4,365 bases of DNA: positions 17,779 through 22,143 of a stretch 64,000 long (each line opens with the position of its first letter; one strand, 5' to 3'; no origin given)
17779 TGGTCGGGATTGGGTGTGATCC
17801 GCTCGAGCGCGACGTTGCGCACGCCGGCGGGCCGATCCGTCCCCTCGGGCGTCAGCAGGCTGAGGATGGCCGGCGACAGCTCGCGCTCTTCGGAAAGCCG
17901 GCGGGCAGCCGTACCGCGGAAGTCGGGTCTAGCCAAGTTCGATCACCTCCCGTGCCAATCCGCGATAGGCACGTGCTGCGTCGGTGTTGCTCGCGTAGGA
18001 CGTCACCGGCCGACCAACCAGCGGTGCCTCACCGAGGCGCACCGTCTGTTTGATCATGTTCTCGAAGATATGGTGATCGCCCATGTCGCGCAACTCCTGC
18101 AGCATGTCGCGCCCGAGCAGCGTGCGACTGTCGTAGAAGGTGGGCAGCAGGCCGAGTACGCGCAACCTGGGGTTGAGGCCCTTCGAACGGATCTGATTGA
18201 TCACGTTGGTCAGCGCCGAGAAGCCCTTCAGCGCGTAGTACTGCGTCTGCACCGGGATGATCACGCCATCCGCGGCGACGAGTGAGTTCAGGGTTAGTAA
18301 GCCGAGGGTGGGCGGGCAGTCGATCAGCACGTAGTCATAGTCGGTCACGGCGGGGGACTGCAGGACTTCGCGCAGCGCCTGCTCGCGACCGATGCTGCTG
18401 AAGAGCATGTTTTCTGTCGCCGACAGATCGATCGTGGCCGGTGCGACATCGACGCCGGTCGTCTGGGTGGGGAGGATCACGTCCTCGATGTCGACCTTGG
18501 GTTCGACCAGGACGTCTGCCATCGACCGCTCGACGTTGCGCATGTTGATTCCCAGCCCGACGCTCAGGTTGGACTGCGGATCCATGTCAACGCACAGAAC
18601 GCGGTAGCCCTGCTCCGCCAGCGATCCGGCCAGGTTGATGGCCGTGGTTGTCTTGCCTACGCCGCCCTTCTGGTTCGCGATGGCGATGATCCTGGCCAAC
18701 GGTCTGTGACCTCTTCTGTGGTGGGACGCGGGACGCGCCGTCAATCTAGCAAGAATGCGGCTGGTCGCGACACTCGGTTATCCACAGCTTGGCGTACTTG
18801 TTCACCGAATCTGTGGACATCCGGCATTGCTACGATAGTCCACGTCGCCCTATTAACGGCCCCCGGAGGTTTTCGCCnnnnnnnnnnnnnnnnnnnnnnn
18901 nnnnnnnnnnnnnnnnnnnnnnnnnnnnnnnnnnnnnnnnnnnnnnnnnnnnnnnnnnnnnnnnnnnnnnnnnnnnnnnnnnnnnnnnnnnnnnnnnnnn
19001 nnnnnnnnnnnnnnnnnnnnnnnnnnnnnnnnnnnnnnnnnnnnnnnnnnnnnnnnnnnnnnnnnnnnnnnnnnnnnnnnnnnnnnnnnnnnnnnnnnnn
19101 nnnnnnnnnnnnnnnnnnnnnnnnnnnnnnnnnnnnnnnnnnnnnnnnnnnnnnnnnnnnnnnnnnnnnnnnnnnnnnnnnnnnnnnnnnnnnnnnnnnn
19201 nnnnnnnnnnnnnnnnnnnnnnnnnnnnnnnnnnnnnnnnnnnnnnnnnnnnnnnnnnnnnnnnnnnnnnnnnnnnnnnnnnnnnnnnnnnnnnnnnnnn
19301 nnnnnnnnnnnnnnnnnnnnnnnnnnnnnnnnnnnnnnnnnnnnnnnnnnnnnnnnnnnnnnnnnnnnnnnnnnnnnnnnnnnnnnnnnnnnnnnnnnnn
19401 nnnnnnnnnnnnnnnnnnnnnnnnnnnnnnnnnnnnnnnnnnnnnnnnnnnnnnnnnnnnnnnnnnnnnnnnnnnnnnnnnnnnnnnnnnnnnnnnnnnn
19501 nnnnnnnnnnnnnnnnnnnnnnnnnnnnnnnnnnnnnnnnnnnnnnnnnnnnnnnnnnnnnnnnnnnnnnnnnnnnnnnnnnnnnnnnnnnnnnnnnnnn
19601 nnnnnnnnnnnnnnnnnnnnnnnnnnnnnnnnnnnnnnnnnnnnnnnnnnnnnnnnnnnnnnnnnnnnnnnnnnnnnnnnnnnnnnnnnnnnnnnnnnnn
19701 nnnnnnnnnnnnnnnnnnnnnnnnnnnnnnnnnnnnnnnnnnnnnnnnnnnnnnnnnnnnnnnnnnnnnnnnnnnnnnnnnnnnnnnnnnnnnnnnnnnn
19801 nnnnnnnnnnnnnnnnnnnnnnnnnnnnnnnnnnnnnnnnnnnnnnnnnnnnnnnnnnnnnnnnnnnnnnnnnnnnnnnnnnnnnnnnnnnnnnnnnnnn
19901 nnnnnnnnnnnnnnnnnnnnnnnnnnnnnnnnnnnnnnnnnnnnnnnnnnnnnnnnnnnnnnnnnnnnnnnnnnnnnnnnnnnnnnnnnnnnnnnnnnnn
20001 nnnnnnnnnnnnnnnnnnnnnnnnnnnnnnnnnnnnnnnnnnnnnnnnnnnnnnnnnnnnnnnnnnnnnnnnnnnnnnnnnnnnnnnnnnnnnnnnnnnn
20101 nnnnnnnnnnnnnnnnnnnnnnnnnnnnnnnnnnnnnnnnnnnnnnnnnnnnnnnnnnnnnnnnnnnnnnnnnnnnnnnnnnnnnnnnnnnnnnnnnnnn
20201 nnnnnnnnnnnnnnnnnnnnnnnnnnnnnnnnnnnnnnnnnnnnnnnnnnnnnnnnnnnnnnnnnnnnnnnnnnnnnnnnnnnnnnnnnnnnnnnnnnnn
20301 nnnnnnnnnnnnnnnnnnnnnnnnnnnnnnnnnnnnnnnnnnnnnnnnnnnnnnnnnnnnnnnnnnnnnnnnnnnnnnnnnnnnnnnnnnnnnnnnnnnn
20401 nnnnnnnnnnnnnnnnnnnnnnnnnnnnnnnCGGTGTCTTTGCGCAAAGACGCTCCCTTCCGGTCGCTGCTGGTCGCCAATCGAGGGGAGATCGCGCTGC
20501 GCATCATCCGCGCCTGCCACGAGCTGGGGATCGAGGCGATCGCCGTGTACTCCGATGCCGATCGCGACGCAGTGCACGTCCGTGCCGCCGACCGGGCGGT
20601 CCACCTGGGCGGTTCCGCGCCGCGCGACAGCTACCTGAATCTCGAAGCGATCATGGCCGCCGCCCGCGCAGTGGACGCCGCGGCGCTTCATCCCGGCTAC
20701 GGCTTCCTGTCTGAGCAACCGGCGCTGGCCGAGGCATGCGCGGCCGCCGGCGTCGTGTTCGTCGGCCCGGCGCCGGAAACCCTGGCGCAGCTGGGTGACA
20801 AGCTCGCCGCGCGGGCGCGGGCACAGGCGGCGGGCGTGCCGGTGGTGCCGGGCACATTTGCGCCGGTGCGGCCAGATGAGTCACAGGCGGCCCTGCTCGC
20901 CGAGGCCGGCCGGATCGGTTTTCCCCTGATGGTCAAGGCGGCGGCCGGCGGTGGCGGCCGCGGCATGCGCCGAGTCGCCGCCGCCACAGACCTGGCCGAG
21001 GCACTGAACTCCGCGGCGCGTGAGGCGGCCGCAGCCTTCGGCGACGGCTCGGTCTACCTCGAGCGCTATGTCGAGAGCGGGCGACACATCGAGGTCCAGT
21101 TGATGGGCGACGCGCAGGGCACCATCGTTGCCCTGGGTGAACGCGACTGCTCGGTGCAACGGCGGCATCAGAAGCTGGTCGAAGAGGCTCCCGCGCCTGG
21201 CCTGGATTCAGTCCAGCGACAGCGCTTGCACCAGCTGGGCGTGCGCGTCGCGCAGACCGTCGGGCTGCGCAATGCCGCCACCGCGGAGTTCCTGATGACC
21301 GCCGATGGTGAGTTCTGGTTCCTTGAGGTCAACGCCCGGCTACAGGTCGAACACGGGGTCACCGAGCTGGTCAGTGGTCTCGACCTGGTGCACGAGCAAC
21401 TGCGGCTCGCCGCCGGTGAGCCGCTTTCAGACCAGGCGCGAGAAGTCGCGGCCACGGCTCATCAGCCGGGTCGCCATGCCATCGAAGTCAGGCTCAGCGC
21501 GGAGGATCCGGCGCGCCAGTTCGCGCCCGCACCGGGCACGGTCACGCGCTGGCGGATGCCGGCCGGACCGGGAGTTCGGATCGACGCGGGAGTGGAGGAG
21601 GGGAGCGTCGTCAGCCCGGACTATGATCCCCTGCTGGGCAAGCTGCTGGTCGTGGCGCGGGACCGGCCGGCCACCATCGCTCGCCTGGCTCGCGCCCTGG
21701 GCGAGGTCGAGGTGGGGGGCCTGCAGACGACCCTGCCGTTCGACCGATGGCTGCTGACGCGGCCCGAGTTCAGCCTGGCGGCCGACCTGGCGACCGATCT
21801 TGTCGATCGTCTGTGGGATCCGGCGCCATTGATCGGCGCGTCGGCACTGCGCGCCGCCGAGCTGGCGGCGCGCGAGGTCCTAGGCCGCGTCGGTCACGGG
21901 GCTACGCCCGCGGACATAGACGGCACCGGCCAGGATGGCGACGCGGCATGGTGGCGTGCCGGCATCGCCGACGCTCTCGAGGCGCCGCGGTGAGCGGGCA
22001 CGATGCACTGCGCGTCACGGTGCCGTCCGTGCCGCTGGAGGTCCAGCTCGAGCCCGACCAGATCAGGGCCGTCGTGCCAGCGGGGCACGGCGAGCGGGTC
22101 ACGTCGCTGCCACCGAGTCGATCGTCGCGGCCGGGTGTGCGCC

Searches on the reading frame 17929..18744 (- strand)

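Call 9: search_protein_families(library=pfam, proteins=[window:17929-18744:-])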
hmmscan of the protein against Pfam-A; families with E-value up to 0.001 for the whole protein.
window:17929-18744:- (271 aa): 9 families
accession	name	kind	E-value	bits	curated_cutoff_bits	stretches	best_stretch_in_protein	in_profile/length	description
PF13614.12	AAA_31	-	3.1e-61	206.8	27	1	18-195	2-176/177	AAA domain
PF01656.29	CbiA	-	1.8e-25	89.8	25.4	1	20-247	1-125/125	CobQ/CobB/MinD/ParA nucleotide binding domain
PF10609.15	ParA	-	1.3e-16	61.2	27.1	1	18-176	4-154/246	NUBPL iron-transfer P-loop NTPase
PF02374.21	ArsA_ATPase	-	2e-12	47.4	24.3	1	25-153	8-145/305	Anion-transporting ATPase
PF09140.17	MipZ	-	6e-11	42.6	20.7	1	19-169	2-133/262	ATPase MipZ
PF06564.18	CBP_BcsQ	-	6.3e-11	42.7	21.3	1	19-265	3-231/234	Cellulose biosynthesis protein BcsQ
PF00142.24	Fer4_NifH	-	8.3e-10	39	25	1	20-269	3-246/271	4Fe-4S iron sulfur cluster binding proteins, NifH/frxC family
PF16575.11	CLP1_P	-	0.00042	20.6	26.6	1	28-75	4-52/188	mRNA cleavage and polyadenylation factor CLP1 P-loop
PF07015.17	VirC1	-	0.00042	20.2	24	0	19-59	3-43/231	VirC1 protein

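Call 46: search_protein_families(library=ncbifam, proteins=[window:17929-18744:-])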
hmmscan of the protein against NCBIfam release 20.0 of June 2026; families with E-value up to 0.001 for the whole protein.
window:17929-18744:- (271 aa): 31 families (the best 25 are shown)
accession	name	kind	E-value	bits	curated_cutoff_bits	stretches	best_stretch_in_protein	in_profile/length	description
TIGR03453.1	partition_RepA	equivalog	6.1e-35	120.8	348.45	1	8-240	96-343/387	plasmid partitioning protein RepA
NF041546.1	ParA_partition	equivalog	3.4e-34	118.2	180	2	19-61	1-43/203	ParA family partition ATPase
NF010443.0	PRK13869.1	subfamily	2e-29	102.6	446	1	8-241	113-361/405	plasmid-partitioning protein RepA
TIGR01969.1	minD_arch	subfamily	2.1e-25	89.4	201.75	1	18-268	1-231/251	cell division ATPase MinD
NF041283.1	PrgP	equivalog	1.4e-22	80.4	400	1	17-238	2-229/297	ParA superfamily DNA segregation protein PrgP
NF010259.0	PRK13705.1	equivalog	8e-22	77.7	725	1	11-256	100-357/388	plasmid-partitioning protein SopA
TIGR03371.1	cellulose_yhjQ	equivalog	1.1e-18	67.7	157.85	1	18-265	2-239/246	cellulose biosynthesis protein BcsQ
TIGR01968.1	minD_bact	equivalog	3.7e-16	59.3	212.9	1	17-182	1-158/261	septum site-determining protein MinD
TIGR03018.1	pepcterm_TyrKin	hypoth_equivalog_domain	7.4e-13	48.3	230.65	1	18-168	36-182/207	XrtA-associated tyrosine autokinase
NF047398.1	AAA_KGGVGR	domain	1.9e-11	44.7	90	1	18-143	3-149/190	KGGVGR-motif variant AAA ATPase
TIGR01007.1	eps_fam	subfamily_domain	2.2e-11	43.7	108.05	1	18-151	18-142/204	polysaccharide biosynthesis tyrosine autokinase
NF008669.0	PRK11670.1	equivalog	8.7e-11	41.3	348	1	14-168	104-250/369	iron-sulfur cluster carrier protein ApbC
TIGR00345.1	GET3_arsA_TRC40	subfamily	7.5e-10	38.8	135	1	26-154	5-144/299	TRC40/GET3/ArsA family transport-energizing ATPase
NF008079.0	PRK10818.1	equivalog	2.9e-09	36.7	508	1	16-169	1-147/270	septum site-determining protein MinD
NF041136.1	MrpORP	equivalog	7.1e-09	35.4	450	1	18-177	6-158/365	iron-sulfur cluster carrier protein MrpORP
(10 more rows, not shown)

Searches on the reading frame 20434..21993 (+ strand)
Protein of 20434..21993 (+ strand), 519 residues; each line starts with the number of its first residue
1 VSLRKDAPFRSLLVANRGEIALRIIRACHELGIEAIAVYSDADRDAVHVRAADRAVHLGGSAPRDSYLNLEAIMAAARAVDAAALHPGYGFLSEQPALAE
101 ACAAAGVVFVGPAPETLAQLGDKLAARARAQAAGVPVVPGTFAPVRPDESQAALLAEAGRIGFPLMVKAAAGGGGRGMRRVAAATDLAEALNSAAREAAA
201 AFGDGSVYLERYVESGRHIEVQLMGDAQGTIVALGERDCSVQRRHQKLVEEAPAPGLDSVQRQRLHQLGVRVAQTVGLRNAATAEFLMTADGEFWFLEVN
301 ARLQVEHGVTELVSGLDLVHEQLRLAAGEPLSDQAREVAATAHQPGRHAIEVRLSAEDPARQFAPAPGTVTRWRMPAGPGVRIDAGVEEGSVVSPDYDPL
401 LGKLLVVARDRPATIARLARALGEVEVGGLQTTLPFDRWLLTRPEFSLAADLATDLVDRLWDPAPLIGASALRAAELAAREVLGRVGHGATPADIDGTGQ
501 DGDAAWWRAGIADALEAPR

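Call 9: search_protein_families(library=pfam, proteins=[window:20434-21993:+])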
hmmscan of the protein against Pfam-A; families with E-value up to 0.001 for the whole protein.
window:20434-21993:+ (519 aa): 5 families
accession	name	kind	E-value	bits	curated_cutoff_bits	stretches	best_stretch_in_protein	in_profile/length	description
PF02786.22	CPSase_L_D2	-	2.8e-65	220.2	19.8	1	122-332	1-209/211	Carbamoyl-phosphate synthase L chain, ATP binding domain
PF00289.28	Biotin_carb_N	-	9.6e-43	145.6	25.5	1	9-117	2-110/110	Biotin carboxylase, N-terminal domain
PF02785.25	Biotin_carb_C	-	4.4e-31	107.6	32.4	1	351-458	1-107/108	Biotin carboxylase C-terminal domain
PF07478.18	Dala_Dala_lig_C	-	2e-14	54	24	1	131-301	3-174/204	D-ala D-ala ligase C-terminus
PF02222.28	ATP-grasp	-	8.8e-07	29.2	27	1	149-302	17-162/179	ATP-grasp domain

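Call 46: search_protein_families(library=ncbifam, proteins=[window:20434-21993:+])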
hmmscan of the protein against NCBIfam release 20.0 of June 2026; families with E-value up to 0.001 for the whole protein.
window:20434-21993:+ (519 aa): 40 families (the best 25 are shown)
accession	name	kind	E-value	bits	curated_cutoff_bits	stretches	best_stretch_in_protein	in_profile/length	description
NF009554.0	PRK12999.1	equivalog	7.8e-170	567.1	965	1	8-459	4-454/1147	pyruvate carboxylase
NF006367.0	PRK08591.1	subfamily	4.9e-165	549.6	597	1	9-448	2-433/451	acetyl-CoA carboxylase biotin carboxylase subunit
NF009471.0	PRK12833.1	equivalog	8.9e-157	522.4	686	1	8-447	4-435/467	acetyl-CoA carboxylase biotin carboxylase subunit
NF006406.0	PRK08654.1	equivalog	4e-156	520.4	739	1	9-458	2-441/499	acetyl-CoA carboxylase biotin carboxylase subunit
TIGR00514.1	accC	equivalog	4.7e-155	516.8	626.5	1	11-456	4-440/449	acetyl-CoA carboxylase biotin carboxylase subunit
TIGR02712.1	urea_carbox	equivalog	1.8e-150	502.9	1303.85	1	9-464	1-446/1201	urea carboxylase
NF004085.0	PRK05586.1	equivalog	1.4e-145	485.7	723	1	9-447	2-432/448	acetyl-CoA carboxylase biotin carboxylase subunit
NF005525.0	PRK07178.1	equivalog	1e-144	482.7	768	1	9-458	2-440/471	acetyl-CoA carboxylase biotin carboxylase subunit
TIGR01235.1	pyruv_carbox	equivalog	4.1e-143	478.3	1114.45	1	12-458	2-449/1143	pyruvate carboxylase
NF006286.0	PRK08462.1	equivalog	3.4e-138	461.3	740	1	10-448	5-433/445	acetyl-CoA carboxylase biotin carboxylase subunit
NF006287.0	PRK08463.1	equivalog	1.6e-125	419.7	775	1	10-437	3-422/479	acetyl-CoA carboxylase subunit A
TIGR01205.1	D_ala_D_alaTIGR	subfamily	4.9e-16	58.6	245.65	1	92-301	76-285/318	D-alanine--D-alanine ligase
NF002378.0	PRK01372.1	subfamily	7.9e-13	47.8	243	1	122-301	100-269/305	D-alanine--D-alanine ligase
NF004680.0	PRK06019.1-6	equivalog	5e-12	45.2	327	1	18-299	26-282/405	5-(carboxyamino)imidazole ribonucleotide synthase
NF002528.0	PRK01966.1-4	subfamily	1.8e-10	40.2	262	1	98-301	117-326/366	D-alanine--D-alanine ligase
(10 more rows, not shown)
